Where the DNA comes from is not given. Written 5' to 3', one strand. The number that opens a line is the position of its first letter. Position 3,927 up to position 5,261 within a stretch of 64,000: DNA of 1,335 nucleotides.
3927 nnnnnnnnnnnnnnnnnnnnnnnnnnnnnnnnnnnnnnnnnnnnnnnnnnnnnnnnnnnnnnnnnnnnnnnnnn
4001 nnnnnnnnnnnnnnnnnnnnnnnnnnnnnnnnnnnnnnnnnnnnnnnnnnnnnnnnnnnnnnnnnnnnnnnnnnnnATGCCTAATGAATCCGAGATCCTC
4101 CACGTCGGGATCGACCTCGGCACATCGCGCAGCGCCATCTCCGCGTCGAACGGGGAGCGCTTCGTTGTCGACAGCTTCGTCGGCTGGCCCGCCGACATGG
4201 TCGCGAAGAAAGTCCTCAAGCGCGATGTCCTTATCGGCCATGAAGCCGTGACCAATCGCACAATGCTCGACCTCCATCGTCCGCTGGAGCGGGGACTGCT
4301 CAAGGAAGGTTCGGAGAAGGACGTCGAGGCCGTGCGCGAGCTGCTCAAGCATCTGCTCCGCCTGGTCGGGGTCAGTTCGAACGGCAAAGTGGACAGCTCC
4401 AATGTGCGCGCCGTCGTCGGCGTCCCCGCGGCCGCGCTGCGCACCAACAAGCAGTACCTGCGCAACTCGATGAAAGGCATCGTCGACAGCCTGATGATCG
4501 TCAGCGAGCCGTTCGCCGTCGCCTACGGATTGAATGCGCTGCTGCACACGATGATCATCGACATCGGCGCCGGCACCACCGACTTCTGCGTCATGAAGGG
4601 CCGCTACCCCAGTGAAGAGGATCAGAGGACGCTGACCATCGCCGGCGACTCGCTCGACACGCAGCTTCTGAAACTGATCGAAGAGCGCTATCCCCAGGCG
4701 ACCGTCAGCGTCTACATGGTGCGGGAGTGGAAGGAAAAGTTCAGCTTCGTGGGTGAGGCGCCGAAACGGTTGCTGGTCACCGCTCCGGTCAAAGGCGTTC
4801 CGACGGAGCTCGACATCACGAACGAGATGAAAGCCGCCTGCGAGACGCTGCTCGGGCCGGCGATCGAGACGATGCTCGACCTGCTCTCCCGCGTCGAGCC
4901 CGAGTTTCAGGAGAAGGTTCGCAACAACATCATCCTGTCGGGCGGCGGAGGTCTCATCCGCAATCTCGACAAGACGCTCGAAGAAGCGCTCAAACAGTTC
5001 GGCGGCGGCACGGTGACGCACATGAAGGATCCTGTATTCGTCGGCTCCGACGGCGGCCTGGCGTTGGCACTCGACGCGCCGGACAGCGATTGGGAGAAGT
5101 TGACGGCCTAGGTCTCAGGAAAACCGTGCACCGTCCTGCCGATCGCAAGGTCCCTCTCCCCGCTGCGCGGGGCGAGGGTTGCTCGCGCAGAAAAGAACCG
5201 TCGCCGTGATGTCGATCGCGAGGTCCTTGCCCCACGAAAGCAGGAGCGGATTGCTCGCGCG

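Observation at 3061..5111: MamK-family actin homologue translationally coupled to an Amidase_3 cell-wall amidase, with no magnetosome genes nearby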

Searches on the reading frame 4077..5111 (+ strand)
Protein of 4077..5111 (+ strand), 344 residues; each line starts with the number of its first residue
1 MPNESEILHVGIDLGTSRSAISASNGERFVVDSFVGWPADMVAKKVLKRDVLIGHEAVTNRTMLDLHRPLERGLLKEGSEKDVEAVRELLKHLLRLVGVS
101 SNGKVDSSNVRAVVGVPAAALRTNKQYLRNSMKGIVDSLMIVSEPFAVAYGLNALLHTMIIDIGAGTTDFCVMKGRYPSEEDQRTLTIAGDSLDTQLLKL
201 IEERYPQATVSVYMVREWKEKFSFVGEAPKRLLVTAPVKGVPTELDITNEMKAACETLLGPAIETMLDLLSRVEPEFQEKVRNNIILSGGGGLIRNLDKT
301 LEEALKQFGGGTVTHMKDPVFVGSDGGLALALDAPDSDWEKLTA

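Call 3: search_protein_families(library=pfam, proteins=[window:4077-5111:+], max_evalue=0.01)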
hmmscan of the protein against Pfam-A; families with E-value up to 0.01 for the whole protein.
window:4077-5111:+ (344 aa): 5 families
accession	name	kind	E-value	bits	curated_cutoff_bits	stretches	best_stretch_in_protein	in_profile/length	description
PF06723.19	MreB_Mbl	-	1.8e-23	83.3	27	1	9-306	3-298/327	MreB/Mbl protein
PF00022.25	Actin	-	4.5e-11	42.4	27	1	28-212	27-202/410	Actin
PF25229.1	Salactin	-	0.00013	21.6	27.1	1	147-306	139-304/335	Salactin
PF14450.12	FtsA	-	0.0014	19.5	31.8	0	160-306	2-104/127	Cell division protein FtsA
PF22128.2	Alp7A_like_C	-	0.0028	17.9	22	1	158-311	2-143/156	Alp7A C-terminal domain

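Call 4: search_protein_families(library=ncbifam, proteins=[window:4077-5111:+], max_evalue=0.01)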
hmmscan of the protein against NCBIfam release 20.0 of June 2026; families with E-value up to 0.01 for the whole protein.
window:4077-5111:+ (344 aa): 16 families
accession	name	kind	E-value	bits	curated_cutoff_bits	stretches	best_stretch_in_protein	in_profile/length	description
NF040964.1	MamK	subfamily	1.3e-112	376.2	400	1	8-343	1-331/335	MamK family actin-like protein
NF053558.1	BeeR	equivalog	7.1e-62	209.4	530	1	8-341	1-347/349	BeeR family actin-like protein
NF010539.0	PRK13927.1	subfamily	1.1e-21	77.1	293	1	9-305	8-304/339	rod shape-determining protein MreB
TIGR00904.1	mreB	subfamily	7.4e-18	64.7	365.75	1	9-305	4-304/334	MreB/Mrl family cell shape determining protein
NF010540.1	PRK13929.1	exception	3.2e-13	49.5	515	1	9-305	6-302/334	rod-share determining protein MreBH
NF011660.0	PRK15080.1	equivalog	3.4e-07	29.7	182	0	108-174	93-159/277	ethanolamine utilization protein EutJ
TIGR01991.1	HscA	equivalog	1.3e-05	23.9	708.55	1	81-206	106-235/600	Fe-S protein assembly chaperone HscA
NF053533.1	salactin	equivalog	1.5e-05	24.3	400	1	10-307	4-306/335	actin-like salactin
NF003520.0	PRK05183.1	subfamily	6.4e-05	21.6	620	1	77-206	122-255/621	Fe-S protein assembly chaperone HscA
NF053560.1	crenactin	equivalog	0.00026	20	630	0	42-170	47-184/422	crenactin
NF001413.0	PRK00290.1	equivalog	0.00039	18.9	648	0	109-175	133-203/625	molecular chaperone DnaK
TIGR02350.1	prok_dnaK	equivalog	0.00047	18.7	822.55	0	107-205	128-235/596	molecular chaperone DnaK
TIGR03739.1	PRTRC_D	hypoth_equivalog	0.00081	18.4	214.8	0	158-326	169-313/320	PRTRC system protein D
TIGR02529.1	EutJ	subfamily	0.0021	17.6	152.1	0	111-174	63-126/239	ethanolamine utilization protein EutJ family protein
TIGR01175.1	pilM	subfamily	0.0039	16.2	133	0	157-305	189-306/348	type IV pilus assembly protein PilM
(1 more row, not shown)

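Call 5: search_solved_structures(query=window:4077-5111:+, max_evalue=0.001, show_alignments=2)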
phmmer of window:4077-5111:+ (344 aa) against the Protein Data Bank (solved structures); distinct sequences matched with E-value up to 0.001: 32.
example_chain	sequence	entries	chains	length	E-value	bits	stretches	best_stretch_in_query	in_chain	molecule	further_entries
5ljw_A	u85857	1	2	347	3.2e-78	266.4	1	8-342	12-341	Actin-like ATPase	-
5jyg_A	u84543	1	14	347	6.1e-78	265.5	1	8-342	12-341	Actin-like ATPase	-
5ljv_A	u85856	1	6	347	8.4e-78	265.1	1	8-342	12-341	Actin-like ATPase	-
8r2n_A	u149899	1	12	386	2.5e-36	128.8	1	7-309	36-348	Actin/actin family protein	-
7bvy_A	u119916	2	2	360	3.4e-14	56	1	75-301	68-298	Cell shape determining protein MreB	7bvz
4czl_A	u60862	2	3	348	8e-14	54.8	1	10-318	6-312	ROD SHAPE-DETERMINING PROTEIN MREB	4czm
7zpt_M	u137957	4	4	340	1.1e-13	54.4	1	10-303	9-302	Cell shape-determining protein MreB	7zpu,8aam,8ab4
8azg_M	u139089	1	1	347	1.1e-13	54.3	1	10-303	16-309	Cell shape-determining protein MreB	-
4czf_A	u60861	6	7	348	1.4e-13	54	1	10-318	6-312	ROD SHAPE-DETERMINING PROTEIN MREB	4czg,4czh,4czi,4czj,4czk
4cze_A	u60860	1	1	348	9.7e-13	51.3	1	10-318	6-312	ROD SHAPE-DETERMINING PROTEIN MREB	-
1jce_A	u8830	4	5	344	5.4e-12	48.8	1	10-321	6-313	ROD SHAPE-DETERMINING PROTEIN MREB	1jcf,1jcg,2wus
2p9k_B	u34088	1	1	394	5.6e-07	32.3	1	18-307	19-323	Actin-like protein 2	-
7jpn_B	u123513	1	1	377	1.2e-06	31.3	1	20-307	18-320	Actin-related protein 2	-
9dlx_B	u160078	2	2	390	1.3e-06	31.1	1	19-307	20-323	Actin-related protein 2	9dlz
6yw6_B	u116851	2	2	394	1.3e-06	31.1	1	19-307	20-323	Actin-related protein 2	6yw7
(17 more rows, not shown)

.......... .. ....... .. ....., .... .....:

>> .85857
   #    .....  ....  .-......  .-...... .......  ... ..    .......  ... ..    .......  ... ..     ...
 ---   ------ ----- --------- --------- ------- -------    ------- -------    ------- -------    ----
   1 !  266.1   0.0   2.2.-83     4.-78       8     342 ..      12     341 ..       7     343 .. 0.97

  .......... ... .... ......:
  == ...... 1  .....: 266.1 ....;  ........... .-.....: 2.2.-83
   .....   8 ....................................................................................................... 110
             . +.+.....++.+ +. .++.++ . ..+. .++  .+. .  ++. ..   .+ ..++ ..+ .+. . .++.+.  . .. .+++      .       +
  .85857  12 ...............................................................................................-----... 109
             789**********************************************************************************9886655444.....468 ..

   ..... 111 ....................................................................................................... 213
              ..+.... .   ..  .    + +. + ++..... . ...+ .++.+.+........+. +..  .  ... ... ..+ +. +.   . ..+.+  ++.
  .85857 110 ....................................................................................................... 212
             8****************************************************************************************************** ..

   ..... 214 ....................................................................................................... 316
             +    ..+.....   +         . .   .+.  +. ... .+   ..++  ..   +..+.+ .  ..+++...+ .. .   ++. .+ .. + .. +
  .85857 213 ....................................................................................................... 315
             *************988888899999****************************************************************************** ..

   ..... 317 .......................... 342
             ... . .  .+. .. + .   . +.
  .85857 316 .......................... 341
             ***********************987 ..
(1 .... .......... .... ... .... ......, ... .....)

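Call 6: find_homologous_proteins(query=window:4077-5111:+, max_evalue=1e-10)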
Query window:4077-5111:+ (344 aa): 5469 proteins with E <= 1e-10 among 8000 candidates; the best 120 are listed.
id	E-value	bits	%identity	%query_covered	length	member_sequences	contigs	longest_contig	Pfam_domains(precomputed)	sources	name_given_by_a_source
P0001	7.6e-205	697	92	100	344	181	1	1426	PF06723.20,PF00022.26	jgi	jgi:rod shape-determining protein MreB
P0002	4.6e-204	695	92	100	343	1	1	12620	PF06723.20,PF25229.2,PF00022.26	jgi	jgi:rod shape-determining protein MreB and related proteins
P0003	6.0e-204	694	92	100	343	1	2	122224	PF06723.20,PF25229.2,PF00022.26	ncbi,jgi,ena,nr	ncbi:MAG TPA: rod shape-determining protein [Thermoanaerobaculia bacterium]|jgi:rod shape-determinin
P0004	1.1e-203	694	92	100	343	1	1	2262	PF06723.20,PF00022.26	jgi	jgi:rod shape-determining protein MreB and related proteins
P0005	1.3e-203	693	92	100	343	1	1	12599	PF06723.20,PF25229.2,PF00022.26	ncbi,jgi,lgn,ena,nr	ncbi:MAG TPA: rod shape-determining protein [Thermoanaerobaculia bacterium]|nr:rod shape-determining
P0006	1.0e-202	690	92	100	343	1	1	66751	PF06723.20,PF00022.26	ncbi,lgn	-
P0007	4.0e-202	688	91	100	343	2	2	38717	PF06723.20,PF00022.26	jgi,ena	-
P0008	3.3e-201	685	91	100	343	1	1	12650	PF06723.20,PF00022.26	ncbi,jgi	jgi:rod shape-determining protein MreB and related proteins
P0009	3.1e-199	679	90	100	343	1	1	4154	PF06723.20,PF00022.26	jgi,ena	jgi:rod shape-determining protein MreB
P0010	2.6e-198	676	90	100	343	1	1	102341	PF06723.20,PF00022.26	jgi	jgi:rod shape-determining protein MreB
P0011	4.4e-198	675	88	100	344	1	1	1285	PF06723.20,PF00022.26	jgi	jgi:rod shape-determining protein MreB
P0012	1.1e-197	674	88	100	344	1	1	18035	PF06723.20,PF00022.26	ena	-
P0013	1.6e-197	673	88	99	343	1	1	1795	PF06723.20,PF25229.2,PF00022.26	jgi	jgi:rod shape-determining protein MreB and related proteins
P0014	6.9e-197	671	88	100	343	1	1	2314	PF06723.20,PF25229.2,PF00022.26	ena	-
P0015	4.0e-196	669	88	99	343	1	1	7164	PF06723.20,PF25229.2,PF00022.26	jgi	jgi:rod shape-determining protein MreB and related proteins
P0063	4.7e-194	662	87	100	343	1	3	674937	PF06723.20,PF25229.2,PF00022.26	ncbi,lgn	ncbi:MAG: rod shape-determining protein [Acidobacteriota bacterium]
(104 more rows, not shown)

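Call 15: find_encoding_contigs(protein=window:4077-5111:+, flank=8000, max_places=4)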
Protein window:4077-5111:+ (344 aa): no gene with exactly this product is on record in the collection.

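Call 16: find_encoding_contigs(protein=P0063, flank=8000, max_places=3)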
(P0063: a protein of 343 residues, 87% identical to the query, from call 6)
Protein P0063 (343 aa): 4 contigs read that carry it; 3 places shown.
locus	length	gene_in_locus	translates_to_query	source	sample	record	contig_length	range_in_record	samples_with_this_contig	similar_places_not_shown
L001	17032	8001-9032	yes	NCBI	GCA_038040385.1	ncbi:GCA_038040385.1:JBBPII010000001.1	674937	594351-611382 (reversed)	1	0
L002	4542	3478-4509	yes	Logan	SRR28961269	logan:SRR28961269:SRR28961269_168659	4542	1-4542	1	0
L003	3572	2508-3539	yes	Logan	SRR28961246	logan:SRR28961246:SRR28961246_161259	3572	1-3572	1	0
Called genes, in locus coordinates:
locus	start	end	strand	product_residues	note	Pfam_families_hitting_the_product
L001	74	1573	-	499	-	PF05221:AdoHcyase, PF00670:AdoHcyase_NAD, PF02826:2-Hacid_dh_C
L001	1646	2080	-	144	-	PF02954:HTH_8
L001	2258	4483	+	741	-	PF00930:DPPIV_N, PF26549:Tricorn_N, PF07676:PD40 (faint), PF02129:Peptidase_S15 (faint), PF00326:Peptidase_S9, PF01738:DLH (faint)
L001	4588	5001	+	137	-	-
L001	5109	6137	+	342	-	PF02276:CytoC_RC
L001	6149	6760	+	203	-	-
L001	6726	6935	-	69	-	PF07311:Dodecin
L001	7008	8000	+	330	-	PF01520:Amidase_3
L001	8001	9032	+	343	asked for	PF06723:MreB_Mbl, PF25229:Salactin (weak), PF00022:Actin (weak)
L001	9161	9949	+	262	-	PF05448:AXE1 (faint), PF12697:Abhydrolase_6, PF00561:Abhydrolase_1, PF12146:Hydrolase_4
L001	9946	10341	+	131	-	PF00856:SET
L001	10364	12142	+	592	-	PF00069:Pkinase, PF07714:PK_Tyr_Ser-Thr, PF17667:Pkinase_fungal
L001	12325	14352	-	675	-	PF07715:Plug (weak), PF00593:TonB_dep_Rec_b-barrel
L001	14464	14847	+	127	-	PF02472:ExbD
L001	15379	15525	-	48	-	-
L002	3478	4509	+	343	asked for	PF06723:MreB_Mbl, PF25229:Salactin (weak), PF00022:Actin (weak)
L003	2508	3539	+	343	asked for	PF06723:MreB_Mbl, PF25229:Salactin (weak), PF00022:Actin (weak)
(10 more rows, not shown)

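Call 23: search_protein_representatives(protein=window:4077-5111:+)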
Query: 344 residues. Proteins with E-value up to 0.001 (for the whole library): 1271; up to 1e-10: 560; up to 1e-30: 188. The best 150 are listed.
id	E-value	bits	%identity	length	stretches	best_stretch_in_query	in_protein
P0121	2.0e-147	507.0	68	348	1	5-342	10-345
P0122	1.9e-118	411.8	89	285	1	55-262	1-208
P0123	1.8e-111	388.9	73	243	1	3-248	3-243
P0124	8.8e-108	376.8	81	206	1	133-338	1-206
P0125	4.5e-101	354.7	51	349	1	6-341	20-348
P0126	2.8e-100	352.1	65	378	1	2-254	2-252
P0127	7.8e-99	347.4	62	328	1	6-261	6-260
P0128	1.5e-85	303.7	81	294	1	8-187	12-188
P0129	6.7e-84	298.3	46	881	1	5-340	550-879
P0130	3.6e-82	292.6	44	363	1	4-342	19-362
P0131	4.5e-82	292.3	41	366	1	4-340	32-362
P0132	5.3e-81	288.8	41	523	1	4-341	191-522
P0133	1.3e-80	287.4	43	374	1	6-342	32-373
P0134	6.5e-80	285.2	42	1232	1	4-341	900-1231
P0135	9.6e-80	284.6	43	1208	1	5-341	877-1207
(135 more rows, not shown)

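Call 26: search_solved_structures(query=window:4077-5111:+, max_evalue=1e-12, show_alignments=5)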
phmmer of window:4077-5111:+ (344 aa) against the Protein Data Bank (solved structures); distinct sequences matched with E-value up to 1e-12: 10.
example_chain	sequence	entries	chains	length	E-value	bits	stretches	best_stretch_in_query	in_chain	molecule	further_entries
5ljw_A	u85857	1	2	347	3.2e-78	266.4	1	8-342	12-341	Actin-like ATPase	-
5jyg_A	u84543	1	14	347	6.1e-78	265.5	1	8-342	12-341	Actin-like ATPase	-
5ljv_A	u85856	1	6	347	8.4e-78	265.1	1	8-342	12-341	Actin-like ATPase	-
8r2n_A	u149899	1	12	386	2.5e-36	128.8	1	7-309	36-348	Actin/actin family protein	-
7bvy_A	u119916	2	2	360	3.4e-14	56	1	75-301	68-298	Cell shape determining protein MreB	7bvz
4czl_A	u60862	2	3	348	8e-14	54.8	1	10-318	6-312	ROD SHAPE-DETERMINING PROTEIN MREB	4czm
7zpt_M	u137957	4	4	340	1.1e-13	54.4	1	10-303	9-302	Cell shape-determining protein MreB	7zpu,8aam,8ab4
8azg_M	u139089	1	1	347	1.1e-13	54.3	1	10-303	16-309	Cell shape-determining protein MreB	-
4czf_A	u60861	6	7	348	1.4e-13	54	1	10-318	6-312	ROD SHAPE-DETERMINING PROTEIN MREB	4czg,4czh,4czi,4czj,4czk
4cze_A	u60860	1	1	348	9.7e-13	51.3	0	10-318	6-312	ROD SHAPE-DETERMINING PROTEIN MREB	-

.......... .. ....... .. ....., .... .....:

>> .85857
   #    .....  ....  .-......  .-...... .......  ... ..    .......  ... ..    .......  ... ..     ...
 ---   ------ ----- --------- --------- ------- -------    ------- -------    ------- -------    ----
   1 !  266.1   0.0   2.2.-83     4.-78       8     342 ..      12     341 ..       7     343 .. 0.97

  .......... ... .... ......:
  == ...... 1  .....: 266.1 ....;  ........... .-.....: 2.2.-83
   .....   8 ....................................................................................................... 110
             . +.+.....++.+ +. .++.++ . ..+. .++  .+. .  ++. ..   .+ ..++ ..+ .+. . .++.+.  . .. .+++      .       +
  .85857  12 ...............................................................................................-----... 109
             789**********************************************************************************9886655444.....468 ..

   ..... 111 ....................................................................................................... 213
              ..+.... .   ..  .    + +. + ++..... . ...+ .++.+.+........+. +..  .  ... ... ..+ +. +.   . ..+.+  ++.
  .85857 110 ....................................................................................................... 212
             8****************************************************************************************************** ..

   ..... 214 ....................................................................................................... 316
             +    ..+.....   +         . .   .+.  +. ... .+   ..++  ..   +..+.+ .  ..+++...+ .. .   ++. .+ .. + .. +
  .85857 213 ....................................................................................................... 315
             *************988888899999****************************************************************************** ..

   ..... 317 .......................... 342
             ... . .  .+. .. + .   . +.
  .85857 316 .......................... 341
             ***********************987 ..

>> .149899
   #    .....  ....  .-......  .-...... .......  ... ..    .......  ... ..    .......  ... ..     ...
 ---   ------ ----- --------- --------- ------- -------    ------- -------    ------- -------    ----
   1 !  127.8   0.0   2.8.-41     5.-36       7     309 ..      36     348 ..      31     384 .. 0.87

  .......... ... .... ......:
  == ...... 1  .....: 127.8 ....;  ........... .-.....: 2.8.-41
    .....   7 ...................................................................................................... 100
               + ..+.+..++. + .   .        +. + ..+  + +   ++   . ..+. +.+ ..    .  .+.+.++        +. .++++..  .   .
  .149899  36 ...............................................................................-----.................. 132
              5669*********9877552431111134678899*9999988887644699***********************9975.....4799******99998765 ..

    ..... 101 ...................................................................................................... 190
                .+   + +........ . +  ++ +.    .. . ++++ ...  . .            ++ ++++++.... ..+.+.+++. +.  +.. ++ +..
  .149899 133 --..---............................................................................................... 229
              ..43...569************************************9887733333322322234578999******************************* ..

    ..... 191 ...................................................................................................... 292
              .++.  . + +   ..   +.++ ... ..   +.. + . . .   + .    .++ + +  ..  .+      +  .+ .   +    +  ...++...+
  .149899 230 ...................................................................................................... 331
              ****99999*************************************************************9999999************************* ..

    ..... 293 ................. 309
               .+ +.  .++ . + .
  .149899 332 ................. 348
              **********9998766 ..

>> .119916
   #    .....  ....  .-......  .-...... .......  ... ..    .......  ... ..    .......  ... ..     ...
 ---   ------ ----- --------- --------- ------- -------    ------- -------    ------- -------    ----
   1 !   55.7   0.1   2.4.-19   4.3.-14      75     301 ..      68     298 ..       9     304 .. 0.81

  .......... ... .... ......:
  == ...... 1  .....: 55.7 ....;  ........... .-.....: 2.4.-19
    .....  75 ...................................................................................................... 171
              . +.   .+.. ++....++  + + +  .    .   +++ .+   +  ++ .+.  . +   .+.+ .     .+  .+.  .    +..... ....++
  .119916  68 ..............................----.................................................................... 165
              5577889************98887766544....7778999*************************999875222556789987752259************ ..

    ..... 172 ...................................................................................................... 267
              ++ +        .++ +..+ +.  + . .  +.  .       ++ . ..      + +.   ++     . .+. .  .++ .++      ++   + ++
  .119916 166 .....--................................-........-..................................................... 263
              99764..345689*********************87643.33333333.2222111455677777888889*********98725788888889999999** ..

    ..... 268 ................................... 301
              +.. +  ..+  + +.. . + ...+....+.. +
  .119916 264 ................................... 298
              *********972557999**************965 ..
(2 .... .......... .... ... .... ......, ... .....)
